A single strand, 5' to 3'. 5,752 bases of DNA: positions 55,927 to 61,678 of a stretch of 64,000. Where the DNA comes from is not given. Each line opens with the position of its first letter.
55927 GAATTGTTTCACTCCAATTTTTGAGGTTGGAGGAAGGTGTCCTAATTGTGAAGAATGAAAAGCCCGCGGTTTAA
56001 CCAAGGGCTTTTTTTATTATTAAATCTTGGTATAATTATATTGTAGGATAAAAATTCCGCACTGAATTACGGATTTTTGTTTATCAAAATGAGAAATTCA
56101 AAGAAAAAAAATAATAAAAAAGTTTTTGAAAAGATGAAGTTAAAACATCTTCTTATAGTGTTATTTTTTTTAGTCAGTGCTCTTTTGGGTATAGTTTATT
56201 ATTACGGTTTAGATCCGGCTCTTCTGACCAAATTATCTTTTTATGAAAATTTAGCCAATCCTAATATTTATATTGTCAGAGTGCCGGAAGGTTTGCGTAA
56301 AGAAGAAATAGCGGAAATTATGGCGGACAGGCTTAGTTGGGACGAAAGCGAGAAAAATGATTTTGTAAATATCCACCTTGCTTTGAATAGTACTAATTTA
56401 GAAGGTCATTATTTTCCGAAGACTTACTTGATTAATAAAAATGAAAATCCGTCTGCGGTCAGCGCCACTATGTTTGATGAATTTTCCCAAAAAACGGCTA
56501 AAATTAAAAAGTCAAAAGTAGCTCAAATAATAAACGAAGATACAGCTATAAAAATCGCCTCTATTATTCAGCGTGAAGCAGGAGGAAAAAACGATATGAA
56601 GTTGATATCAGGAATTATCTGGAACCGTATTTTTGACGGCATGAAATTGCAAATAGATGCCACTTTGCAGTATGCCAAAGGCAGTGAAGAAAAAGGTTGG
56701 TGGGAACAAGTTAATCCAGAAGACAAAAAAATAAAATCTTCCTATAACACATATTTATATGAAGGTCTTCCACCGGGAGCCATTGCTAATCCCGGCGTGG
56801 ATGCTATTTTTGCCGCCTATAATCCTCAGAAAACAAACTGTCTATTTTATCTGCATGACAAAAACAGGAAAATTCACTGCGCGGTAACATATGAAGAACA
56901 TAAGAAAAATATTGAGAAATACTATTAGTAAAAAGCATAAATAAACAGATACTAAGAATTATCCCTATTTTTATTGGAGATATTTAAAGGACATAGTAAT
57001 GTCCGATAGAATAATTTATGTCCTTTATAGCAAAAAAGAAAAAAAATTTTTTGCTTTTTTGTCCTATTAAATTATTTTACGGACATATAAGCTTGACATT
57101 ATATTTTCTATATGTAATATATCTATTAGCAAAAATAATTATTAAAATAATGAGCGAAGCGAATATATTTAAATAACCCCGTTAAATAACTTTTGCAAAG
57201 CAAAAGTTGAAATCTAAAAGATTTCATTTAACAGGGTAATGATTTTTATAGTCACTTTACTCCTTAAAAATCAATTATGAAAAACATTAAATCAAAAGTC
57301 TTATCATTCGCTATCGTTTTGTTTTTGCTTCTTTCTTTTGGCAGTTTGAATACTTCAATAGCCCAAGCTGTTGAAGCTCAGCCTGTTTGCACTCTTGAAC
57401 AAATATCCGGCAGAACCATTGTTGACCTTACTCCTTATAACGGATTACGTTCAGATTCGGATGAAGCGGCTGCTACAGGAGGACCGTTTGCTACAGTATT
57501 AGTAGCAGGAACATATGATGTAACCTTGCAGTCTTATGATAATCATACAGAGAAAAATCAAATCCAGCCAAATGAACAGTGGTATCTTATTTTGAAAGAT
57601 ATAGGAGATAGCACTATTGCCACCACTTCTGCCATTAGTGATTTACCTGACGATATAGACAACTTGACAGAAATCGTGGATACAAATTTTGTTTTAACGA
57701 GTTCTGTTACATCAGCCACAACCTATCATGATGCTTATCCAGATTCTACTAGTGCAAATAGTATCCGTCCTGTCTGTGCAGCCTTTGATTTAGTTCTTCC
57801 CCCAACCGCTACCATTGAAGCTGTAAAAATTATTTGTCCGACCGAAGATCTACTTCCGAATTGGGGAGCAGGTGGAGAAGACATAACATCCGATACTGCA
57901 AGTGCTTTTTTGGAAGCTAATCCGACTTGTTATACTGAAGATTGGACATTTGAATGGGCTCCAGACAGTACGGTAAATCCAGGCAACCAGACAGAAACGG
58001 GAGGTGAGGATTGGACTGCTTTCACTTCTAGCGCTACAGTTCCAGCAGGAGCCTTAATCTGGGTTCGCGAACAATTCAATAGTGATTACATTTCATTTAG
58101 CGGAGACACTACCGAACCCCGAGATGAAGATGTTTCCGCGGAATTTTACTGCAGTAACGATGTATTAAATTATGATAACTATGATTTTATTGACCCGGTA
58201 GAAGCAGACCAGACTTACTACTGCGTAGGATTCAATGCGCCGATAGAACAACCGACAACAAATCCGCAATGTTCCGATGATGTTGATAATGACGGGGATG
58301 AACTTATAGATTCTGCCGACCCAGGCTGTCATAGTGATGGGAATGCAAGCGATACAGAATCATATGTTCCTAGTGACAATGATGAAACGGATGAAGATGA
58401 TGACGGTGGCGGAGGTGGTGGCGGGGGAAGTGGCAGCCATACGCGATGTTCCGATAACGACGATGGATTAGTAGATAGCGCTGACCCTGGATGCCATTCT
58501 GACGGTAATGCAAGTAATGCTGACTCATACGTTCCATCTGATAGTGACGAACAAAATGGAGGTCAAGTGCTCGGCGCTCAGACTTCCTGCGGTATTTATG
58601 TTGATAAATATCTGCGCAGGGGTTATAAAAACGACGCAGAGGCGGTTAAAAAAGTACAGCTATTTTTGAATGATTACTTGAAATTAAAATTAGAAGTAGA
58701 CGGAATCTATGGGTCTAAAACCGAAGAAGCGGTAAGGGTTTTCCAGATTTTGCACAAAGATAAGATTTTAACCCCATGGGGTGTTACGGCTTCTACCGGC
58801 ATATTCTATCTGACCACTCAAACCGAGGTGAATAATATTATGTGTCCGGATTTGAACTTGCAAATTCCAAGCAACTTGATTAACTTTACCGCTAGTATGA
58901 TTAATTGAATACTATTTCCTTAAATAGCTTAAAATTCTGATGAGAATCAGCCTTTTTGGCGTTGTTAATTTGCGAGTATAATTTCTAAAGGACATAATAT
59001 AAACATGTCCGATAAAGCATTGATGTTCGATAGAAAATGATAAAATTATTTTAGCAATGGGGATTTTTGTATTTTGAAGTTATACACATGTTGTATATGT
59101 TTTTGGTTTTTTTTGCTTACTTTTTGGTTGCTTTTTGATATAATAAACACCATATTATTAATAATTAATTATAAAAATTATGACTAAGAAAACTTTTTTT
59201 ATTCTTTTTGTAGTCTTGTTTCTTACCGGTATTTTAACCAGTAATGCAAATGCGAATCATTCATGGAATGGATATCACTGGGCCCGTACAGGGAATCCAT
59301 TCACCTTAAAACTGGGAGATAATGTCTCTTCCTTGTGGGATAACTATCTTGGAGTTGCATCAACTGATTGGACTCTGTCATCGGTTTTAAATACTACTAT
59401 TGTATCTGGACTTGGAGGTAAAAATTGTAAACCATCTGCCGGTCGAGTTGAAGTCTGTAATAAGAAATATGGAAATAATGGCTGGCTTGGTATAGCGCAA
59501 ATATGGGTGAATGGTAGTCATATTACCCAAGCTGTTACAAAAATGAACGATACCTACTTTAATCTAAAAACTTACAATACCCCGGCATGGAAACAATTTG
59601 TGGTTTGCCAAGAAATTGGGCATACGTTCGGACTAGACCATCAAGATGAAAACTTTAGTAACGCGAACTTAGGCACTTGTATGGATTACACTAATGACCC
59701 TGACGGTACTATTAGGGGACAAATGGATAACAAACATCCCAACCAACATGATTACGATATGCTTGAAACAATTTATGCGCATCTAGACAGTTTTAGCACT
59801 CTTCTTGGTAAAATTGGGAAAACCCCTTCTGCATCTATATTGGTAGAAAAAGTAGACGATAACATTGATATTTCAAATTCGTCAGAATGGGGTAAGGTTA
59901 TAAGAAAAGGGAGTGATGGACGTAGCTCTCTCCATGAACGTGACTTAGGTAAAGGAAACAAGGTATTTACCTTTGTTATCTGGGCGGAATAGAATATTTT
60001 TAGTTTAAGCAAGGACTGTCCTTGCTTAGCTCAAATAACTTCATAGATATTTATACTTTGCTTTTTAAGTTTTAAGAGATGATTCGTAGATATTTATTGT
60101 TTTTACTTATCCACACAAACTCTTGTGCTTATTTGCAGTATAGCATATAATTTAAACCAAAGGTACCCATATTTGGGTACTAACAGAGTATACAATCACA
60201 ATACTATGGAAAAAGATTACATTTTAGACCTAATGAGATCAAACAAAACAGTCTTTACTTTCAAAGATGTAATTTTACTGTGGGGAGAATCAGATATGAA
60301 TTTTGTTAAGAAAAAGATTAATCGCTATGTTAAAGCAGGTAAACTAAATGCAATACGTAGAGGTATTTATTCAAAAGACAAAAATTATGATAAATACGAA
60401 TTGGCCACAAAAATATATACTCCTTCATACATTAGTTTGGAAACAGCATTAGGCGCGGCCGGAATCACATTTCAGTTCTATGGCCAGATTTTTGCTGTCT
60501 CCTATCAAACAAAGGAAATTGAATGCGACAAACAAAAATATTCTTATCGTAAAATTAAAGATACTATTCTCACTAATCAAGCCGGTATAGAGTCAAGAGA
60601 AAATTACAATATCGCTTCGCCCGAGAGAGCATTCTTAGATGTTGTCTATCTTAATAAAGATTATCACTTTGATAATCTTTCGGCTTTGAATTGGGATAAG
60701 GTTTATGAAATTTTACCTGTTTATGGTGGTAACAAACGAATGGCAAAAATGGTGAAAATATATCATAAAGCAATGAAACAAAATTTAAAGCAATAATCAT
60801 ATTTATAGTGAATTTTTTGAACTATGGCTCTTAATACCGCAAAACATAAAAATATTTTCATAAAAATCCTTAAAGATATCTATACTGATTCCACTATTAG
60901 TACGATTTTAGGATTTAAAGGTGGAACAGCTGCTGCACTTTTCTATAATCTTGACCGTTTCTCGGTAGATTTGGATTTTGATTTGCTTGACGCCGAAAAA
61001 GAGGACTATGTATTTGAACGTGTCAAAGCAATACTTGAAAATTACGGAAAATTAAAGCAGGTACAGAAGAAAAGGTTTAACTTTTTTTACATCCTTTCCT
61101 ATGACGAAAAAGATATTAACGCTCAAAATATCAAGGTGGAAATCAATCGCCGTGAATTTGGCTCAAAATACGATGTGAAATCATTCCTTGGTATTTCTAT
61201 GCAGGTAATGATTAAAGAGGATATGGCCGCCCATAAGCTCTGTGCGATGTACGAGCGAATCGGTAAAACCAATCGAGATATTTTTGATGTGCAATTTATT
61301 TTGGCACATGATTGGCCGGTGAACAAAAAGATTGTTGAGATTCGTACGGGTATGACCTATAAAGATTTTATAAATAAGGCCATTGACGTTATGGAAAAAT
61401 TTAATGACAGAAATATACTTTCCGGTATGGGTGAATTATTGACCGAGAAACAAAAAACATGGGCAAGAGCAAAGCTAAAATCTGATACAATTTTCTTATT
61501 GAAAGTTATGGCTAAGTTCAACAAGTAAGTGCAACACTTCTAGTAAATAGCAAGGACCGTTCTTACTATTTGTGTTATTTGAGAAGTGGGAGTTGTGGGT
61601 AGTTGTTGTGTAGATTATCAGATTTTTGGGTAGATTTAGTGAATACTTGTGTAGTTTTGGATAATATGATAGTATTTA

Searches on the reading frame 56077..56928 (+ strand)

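Call 11: search_protein_families(library=pfam, proteins=[window:56077-56928:+], max_evalue=0.01)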
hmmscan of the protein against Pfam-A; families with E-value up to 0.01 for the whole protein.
window:56077-56928:+ (283 aa): 1 family
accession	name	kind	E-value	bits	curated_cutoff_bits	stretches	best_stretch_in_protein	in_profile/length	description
PF02618.21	YceG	-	2.2e-55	188.5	32.4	1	53-281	55-275/275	YceG-like family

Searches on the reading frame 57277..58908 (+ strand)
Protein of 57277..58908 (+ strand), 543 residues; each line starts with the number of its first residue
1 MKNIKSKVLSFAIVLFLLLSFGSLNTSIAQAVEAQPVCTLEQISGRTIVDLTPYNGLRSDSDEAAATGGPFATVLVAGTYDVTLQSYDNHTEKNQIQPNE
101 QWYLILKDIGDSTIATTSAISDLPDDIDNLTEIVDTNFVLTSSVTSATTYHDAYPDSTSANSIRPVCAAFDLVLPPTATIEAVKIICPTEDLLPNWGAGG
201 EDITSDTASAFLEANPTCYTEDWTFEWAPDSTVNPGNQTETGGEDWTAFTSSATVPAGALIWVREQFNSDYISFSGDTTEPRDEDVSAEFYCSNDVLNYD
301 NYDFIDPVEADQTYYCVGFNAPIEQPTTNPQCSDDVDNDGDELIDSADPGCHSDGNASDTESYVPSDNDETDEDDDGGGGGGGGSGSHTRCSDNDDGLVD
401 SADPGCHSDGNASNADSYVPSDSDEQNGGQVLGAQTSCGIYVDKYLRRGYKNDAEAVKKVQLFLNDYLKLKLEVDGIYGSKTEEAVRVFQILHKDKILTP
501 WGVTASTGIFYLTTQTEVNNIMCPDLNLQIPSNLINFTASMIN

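Call 11: search_protein_families(library=pfam, proteins=[window:57277-58908:+], max_evalue=0.01)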
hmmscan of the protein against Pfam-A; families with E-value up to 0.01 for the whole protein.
window:57277-58908:+ (543 aa): 2 families
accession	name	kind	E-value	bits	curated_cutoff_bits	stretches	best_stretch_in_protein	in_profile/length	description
PF01471.23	PG_binding_1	-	1.5e-06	28.7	23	1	455-490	3-38/57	Putative peptidoglycan binding domain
PF08741.15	YwhD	-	0.0087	16.2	25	0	424-464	82-122/162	YwhD family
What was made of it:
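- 57277..58908 (+): Signal-peptide protein with a PG_binding_1 domain. This is the gene family most consistently found next to the element. Pfam PF01471 (call 11).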

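Call 16: find_encoding_contigs(protein=window:57277-58908:+, flank=10000, max_places=6)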
Protein window:57277-58908:+ (543 aa): no gene with exactly this product is on record in the collection.

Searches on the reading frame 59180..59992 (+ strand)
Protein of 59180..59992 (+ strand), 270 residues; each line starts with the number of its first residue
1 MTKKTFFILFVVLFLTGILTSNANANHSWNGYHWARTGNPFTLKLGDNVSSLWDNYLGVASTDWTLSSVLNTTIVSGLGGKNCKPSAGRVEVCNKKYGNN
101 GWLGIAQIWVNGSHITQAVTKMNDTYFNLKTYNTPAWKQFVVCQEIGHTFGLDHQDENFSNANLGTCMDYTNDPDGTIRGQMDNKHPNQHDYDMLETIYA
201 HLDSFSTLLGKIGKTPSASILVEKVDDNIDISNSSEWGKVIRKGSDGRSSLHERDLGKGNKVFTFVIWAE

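Call 11: search_protein_families(library=pfam, proteins=[window:59180-59992:+], max_evalue=0.01)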
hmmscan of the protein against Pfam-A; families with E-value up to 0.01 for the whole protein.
window:59180-59992:+ (270 aa): 3 families
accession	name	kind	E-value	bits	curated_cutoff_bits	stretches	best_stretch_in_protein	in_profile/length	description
PF13583.11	Reprolysin_4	-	0.0038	17.3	22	1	134-166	133-164/203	Metallo-peptidase family M12B Reprolysin-like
PF13688.12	Reprolysin_5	-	0.0061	17.2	27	1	97-170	105-172/196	Metallo-peptidase family M12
PF13574.12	Reprolysin_2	-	0.0073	16.6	27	1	91-163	95-150/195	Metallo-peptidase family M12B Reprolysin-like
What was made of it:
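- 59180..59992 (+): Signal-peptide metzincin-like protein downstream of site 2. This is a variable cassette. Weak Reprolysin matches (call 11).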

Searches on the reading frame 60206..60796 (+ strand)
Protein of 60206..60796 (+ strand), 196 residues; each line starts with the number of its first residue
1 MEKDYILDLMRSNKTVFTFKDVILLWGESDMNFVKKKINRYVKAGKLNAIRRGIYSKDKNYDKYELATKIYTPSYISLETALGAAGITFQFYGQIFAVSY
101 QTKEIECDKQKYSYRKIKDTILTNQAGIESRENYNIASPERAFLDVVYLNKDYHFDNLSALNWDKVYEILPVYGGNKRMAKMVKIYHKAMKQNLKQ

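Call 11: search_protein_families(library=pfam, proteins=[window:60206-60796:+], max_evalue=0.01)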
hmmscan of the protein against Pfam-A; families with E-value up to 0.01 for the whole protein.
window:60206-60796:+ (196 aa): 1 family
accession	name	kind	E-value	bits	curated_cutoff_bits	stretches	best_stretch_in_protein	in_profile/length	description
PF13338.12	AbiEi_4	-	0.0098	16.4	25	0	5-55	2-46/49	Transcriptional regulator, AbiEi antitoxin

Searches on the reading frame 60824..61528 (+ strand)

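Call 11: search_protein_families(library=pfam, proteins=[window:60824-61528:+], max_evalue=0.01)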
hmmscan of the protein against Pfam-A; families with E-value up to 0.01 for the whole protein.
window:60824-61528:+ (234 aa): 1 family
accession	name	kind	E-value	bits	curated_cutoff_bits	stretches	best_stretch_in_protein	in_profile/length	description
PF08843.17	AbiEii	-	1.8e-17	64.5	22.5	1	18-168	5-177/238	Nucleotidyl transferase AbiEii toxin, Type IV TA system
